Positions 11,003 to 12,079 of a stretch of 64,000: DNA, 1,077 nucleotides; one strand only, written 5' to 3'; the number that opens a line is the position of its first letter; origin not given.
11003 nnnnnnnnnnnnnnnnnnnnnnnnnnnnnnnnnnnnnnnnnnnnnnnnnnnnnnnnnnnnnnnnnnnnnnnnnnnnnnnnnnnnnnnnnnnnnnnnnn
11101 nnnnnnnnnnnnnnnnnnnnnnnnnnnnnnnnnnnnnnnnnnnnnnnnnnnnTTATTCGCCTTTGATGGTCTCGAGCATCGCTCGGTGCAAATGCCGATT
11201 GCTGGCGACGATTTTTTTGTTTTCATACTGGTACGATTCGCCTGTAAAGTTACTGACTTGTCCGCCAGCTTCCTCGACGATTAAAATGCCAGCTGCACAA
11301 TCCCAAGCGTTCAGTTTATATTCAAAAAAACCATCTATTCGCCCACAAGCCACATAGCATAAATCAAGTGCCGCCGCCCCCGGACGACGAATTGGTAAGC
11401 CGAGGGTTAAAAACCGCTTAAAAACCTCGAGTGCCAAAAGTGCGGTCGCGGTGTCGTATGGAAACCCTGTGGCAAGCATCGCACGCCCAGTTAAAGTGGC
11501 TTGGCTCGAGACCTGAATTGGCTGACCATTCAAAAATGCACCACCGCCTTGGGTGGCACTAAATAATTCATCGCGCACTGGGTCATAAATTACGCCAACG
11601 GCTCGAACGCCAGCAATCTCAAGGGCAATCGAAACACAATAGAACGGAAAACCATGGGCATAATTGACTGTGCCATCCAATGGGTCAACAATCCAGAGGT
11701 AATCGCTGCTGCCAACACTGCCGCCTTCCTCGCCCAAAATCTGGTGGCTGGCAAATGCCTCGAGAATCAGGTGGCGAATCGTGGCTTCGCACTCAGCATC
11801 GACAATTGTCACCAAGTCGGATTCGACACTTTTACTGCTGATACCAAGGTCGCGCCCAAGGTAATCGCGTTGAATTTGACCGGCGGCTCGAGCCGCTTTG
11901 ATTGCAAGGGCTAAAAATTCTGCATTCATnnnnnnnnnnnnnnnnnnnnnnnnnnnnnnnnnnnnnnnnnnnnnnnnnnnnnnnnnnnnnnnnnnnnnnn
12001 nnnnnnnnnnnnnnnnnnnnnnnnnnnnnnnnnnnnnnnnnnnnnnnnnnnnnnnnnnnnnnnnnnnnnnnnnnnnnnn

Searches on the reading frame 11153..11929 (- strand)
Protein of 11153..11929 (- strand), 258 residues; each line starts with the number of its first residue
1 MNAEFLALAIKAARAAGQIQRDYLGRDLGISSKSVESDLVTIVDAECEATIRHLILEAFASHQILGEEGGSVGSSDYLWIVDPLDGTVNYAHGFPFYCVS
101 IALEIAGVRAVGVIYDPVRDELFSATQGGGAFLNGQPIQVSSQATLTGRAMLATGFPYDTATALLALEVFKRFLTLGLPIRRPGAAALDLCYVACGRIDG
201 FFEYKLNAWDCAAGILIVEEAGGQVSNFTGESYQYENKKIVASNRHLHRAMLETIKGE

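Call 42: search_protein_families(library=pfam, proteins=[window:11153-11929:-], max_evalue=0.00001)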
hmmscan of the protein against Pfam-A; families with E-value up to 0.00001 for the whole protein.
window:11153-11929:- (258 aa): 1 family
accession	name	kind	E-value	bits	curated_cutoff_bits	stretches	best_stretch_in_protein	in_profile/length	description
PF00459.30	Inositol_P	-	9.1e-71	238.9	27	1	2-254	2-265/271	Inositol monophosphatase family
